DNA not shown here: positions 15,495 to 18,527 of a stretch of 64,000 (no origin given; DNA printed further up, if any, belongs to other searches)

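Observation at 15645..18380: Unusual 911-aa fusion: tandem cNMP-binding domains + glycerolipid acyltransferase-like domain + SGNH hydrolase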

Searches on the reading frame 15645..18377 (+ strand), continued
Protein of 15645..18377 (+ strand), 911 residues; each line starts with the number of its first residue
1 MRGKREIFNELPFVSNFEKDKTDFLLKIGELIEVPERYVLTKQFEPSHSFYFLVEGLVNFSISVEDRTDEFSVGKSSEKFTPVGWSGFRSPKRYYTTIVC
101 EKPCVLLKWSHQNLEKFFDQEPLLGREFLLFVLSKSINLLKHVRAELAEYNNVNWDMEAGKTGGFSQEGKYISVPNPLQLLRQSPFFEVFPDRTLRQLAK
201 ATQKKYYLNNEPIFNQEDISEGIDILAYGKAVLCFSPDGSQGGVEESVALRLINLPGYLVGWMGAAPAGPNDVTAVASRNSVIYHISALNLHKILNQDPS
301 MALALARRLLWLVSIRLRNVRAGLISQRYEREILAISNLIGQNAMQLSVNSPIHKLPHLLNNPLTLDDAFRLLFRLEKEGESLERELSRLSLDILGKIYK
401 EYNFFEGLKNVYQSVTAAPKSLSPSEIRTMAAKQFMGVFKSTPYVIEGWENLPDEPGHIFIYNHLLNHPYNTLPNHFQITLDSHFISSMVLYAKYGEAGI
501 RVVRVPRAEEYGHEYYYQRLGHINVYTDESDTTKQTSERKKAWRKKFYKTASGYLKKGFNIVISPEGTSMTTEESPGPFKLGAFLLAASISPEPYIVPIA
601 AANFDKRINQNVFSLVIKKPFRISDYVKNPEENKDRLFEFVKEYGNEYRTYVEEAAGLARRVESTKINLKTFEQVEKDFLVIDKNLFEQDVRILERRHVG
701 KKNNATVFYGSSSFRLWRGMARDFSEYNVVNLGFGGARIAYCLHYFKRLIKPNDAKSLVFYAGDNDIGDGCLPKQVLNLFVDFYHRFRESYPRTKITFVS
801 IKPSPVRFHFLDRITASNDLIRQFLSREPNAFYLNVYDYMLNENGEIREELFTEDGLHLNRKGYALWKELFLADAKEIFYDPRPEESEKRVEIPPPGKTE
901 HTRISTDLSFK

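Call 10: find_encoding_contigs(protein=P0038, flank=6000, max_places=2)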
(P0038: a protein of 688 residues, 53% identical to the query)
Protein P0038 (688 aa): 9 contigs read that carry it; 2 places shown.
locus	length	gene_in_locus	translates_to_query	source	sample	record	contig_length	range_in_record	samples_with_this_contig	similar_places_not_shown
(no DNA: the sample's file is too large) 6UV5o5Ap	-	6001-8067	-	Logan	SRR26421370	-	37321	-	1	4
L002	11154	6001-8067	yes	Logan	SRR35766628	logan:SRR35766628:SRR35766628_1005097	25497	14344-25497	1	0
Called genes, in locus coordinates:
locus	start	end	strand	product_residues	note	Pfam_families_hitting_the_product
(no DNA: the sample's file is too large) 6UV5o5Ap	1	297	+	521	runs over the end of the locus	-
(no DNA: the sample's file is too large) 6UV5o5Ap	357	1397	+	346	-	PF21016:RlmN_N, PF04055:Radical_SAM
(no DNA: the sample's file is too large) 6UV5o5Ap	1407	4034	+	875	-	PF01411:tRNA-synt_2c, PF07973:tRNA_SAD, PF02272:DHHA1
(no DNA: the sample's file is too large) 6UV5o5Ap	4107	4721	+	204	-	PF00719:Pyrophosphatase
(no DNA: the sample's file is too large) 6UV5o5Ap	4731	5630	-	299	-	PF04542:Sigma70_r2, PF04545:Sigma70_r4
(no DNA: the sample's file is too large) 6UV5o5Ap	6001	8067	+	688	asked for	PF00027:cNMP_binding (faint), PF01553:Acyltransferase (faint)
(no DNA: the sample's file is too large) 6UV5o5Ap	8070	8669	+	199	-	PF13472:Lipase_GDSL_2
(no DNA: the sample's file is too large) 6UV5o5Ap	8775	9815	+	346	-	PF01734:Patatin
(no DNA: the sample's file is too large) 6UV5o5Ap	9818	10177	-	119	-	PF12893:Lumazine_bd_2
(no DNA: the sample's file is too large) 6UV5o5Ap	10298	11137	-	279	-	PF10099:RskA_C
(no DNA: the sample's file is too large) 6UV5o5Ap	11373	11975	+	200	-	PF04542:Sigma70_r2, PF08281:Sigma70_r4_2, PF04545:Sigma70_r4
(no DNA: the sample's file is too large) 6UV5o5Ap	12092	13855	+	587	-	PF14224:DUF4331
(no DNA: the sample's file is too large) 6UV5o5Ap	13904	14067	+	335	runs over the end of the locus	PF00515:TPR_1 (faint), PF13181:TPR_8 (faint), PF13374:TPR_10 (faint), PF13176:TPR_7 (faint), PF13428:TPR_14 (faint), PF25063:ARM_TT21_C (faint), PF13424:TPR_12 (weak), PF14559:TPR_19 (weak), +4 more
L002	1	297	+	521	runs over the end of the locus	-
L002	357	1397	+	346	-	PF21016:RlmN_N, PF04055:Radical_SAM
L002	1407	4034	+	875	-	PF01411:tRNA-synt_2c, PF07973:tRNA_SAD, PF02272:DHHA1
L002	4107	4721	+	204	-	PF00719:Pyrophosphatase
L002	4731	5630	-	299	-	PF04542:Sigma70_r2, PF04545:Sigma70_r4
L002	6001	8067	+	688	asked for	PF00027:cNMP_binding (faint), PF01553:Acyltransferase (faint)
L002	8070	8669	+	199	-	PF13472:Lipase_GDSL_2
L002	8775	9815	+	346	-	PF01734:Patatin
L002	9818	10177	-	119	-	PF12893:Lumazine_bd_2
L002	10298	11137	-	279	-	PF10099:RskA_C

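Call 11: find_encoding_contigs(protein=P0051, flank=6000, max_places=1)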
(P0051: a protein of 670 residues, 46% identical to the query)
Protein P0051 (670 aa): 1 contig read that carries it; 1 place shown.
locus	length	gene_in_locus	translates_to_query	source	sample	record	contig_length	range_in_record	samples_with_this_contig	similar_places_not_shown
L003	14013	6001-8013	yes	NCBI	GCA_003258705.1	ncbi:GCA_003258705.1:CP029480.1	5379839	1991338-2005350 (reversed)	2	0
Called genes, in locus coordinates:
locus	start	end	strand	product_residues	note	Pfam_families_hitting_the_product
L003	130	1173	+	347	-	PF25919:BSH_CusB (faint), PF00364:Biotin_lipoyl (faint), PF25917:BSH_RND, PF25973:BSH_CzcB (weak), PF25944:Beta-barrel_RND, PF25954:Beta-barrel_RND_2, PF25967:RND-MFP_C (weak), PF25989:YknX_C (weak)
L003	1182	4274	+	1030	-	PF00873:ACR_tran, PF02355:SecD_SecF_C (weak), PF03176:MMPL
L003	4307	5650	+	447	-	PF02321:OEP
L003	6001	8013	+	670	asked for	PF00027:cNMP_binding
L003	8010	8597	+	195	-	PF00657:Lipase_GDSL, PF13472:Lipase_GDSL_2, PF17182:OSK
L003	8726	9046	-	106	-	PF00436:SSB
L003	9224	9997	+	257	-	-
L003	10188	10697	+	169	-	PF14534:DUF4440, PF12680:SnoaL_2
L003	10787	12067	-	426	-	PF00078:RVT_1, PF08388:GIIM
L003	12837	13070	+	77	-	PF17761:DUF1016_N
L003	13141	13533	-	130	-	PF13366:PDDEXK_3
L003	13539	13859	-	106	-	PF00436:SSB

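Call 12: find_encoding_contigs(protein=P0081, flank=6000, max_places=2)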
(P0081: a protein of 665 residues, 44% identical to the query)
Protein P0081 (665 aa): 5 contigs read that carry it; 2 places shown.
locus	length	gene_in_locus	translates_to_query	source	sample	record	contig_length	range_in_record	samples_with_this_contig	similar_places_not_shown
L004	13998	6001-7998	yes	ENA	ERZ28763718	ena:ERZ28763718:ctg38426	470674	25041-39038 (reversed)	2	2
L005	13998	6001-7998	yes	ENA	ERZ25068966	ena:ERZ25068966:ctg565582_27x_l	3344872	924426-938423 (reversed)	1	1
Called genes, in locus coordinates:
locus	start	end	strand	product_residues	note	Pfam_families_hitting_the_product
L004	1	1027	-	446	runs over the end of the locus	PF00224:PK, PF02887:PK_C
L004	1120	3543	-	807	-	PF13620:CarboxypepD_reg, PF07715:Plug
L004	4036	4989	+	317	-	PF00561:Abhydrolase_1, PF03096:Ndr (faint)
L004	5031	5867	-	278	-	PF05448:AXE1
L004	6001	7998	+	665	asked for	PF00027:cNMP_binding, PF01553:Acyltransferase (faint)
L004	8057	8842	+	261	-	PF12706:Lactamase_B_2, PF13483:Lactamase_B_3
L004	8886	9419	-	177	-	PF12867:DinB_2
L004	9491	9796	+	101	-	-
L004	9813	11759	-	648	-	PF02518:HATPase_c (weak), PF13589:HATPase_c_3, PF00183:HSP90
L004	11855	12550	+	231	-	PF00106:adh_short, PF08659:KR, PF13561:adh_short_C2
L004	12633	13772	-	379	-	PF13442:Cytochrome_CBB3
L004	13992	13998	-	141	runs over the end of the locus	-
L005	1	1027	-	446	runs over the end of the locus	PF00224:PK, PF02887:PK_C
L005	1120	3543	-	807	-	PF13620:CarboxypepD_reg, PF07715:Plug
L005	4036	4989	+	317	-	PF00561:Abhydrolase_1, PF03096:Ndr (faint)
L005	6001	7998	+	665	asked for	PF00027:cNMP_binding, PF01553:Acyltransferase (faint)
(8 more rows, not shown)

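Call 13: find_encoding_contigs(protein=P0046, flank=6000, max_places=1)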
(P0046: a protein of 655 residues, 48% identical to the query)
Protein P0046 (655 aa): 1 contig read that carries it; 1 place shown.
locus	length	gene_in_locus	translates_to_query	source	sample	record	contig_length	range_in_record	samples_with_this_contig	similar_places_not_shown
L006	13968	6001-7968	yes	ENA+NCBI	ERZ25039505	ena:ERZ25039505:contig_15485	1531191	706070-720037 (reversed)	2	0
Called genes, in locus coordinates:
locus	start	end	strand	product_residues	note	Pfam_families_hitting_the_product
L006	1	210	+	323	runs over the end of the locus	PF19867:DUF6340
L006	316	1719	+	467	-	PF28492:Beta_helix_4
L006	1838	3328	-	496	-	PF03853:YjeF_N, PF01256:Carb_kinase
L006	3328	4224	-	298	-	PF02592:Vut_1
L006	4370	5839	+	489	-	PF00478:IMPDH, PF00571:CBS, PF03060:NMO, PF01070:FMN_dh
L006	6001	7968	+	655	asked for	PF00027:cNMP_binding, PF01553:Acyltransferase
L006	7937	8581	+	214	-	PF13472:Lipase_GDSL_2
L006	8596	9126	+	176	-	-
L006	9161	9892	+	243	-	PF13030:DUF3891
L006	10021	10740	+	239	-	PF04402:SIMPL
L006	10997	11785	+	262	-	PF01256:Carb_kinase, PF02110:HK, PF08543:Phos_pyr_kin (weak)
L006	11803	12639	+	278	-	PF08543:Phos_pyr_kin, PF00294:PfkB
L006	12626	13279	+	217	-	PF03070:TENA_THI-4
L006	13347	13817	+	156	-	PF00034:Cytochrom_C, PF13442:Cytochrome_CBB3 (weak)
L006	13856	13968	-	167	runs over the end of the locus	-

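Call 15: search_solved_structures(query=window:15645-18377:+, max_evalue=1, show_alignments=3)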
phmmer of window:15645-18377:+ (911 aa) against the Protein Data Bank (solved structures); distinct sequences matched with E-value up to 1: 11.
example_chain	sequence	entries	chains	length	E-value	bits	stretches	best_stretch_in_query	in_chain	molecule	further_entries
6njc_A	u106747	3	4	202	1.4e-09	39.6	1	687-870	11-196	Sialate O-acetylesterase | Lysophospholipase L1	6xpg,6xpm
7pzg_AAA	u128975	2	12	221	1.6e-09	39.4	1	687-870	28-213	Lysophospholipase L1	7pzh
2hsj_A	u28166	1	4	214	2.9e-06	28.7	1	698-866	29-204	Putative platelet activating factor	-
9hi6_A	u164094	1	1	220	0.00019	22.7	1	698-871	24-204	FI6-focused design_04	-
4iyj_A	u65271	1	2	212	0.0002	22.6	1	698-870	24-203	GDSL-like protein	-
3p94_A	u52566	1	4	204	0.002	19.3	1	694-872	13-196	GDSL-like Lipase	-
9hi5_A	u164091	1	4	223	0.0036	18.5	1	698-871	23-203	GDSL-like protein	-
4ev0_A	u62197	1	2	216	0.0059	17.8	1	184-317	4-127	Transcription regulator, Crp family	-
2pqq_A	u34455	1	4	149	0.02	16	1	180-309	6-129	Putative transcriptional regulator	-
2z69_A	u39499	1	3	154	0.033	15.3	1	25-123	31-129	DNR protein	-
3dkw_A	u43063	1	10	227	0.083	14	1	25-124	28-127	DNR protein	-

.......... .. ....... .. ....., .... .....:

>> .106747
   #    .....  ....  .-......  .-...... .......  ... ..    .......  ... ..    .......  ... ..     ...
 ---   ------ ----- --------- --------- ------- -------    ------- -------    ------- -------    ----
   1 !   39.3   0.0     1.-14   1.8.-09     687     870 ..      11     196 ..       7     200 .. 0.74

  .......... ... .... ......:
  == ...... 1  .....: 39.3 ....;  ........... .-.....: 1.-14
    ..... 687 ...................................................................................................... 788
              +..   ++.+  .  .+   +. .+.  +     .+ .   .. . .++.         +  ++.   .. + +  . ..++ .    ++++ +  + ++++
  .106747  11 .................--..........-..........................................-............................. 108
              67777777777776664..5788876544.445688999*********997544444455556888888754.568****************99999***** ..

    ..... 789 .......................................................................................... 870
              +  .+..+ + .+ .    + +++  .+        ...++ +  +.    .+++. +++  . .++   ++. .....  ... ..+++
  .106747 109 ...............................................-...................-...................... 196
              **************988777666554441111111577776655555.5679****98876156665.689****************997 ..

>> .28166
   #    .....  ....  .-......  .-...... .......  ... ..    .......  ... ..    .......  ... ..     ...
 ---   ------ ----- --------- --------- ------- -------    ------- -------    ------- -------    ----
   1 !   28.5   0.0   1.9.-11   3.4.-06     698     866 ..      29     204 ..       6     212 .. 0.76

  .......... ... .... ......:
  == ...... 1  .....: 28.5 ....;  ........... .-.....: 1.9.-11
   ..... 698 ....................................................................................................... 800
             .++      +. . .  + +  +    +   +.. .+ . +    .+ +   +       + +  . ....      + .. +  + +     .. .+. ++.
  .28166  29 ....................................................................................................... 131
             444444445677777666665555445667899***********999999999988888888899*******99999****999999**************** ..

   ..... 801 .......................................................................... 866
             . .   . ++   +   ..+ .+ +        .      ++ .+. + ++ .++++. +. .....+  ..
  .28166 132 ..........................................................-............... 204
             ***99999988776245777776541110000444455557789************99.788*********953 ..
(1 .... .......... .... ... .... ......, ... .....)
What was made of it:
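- Closest known: PAF acetylhydrolase Ib alpha-like / sialate O-acetylesterase-like SGNH hydrolases. Same: All SGNH blocks are present and align over about 185 residues (E 1.4e-9, call 15).
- The nearest solved relatives of the SGNH domain are acetyl-specific esterases (call 15). The closest solved relatives of the SGNH domain are sialate O-acetylesterase (6njc, E 1.4e-9) and a PAF-acetylhydrolase-like protein (2hsj) (call 15).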

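Call 57: search_protein_families(library=padloc, proteins=[window:15645-18377:+], max_evalue=0.01)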
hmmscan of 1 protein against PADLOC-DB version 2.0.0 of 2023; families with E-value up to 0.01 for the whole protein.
window:15645-18377:+ (911 aa): 2 families
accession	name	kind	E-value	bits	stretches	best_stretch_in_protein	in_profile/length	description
PDLC00731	Effector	-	7.7e-06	23.1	1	22-126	33-131/306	TIR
PDLC02371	PycTIR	-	0.00049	17.5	0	23-67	31-73/288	-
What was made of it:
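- On Pycsar/CBASS-type defence effectors: PADLOC hits only the CNB part, and weakly (call 57).
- PADLOC gives weak hits from the CNB-A region to Pycsar TIR effectors (E 7.7e-6 and 4.9e-4, call 57).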
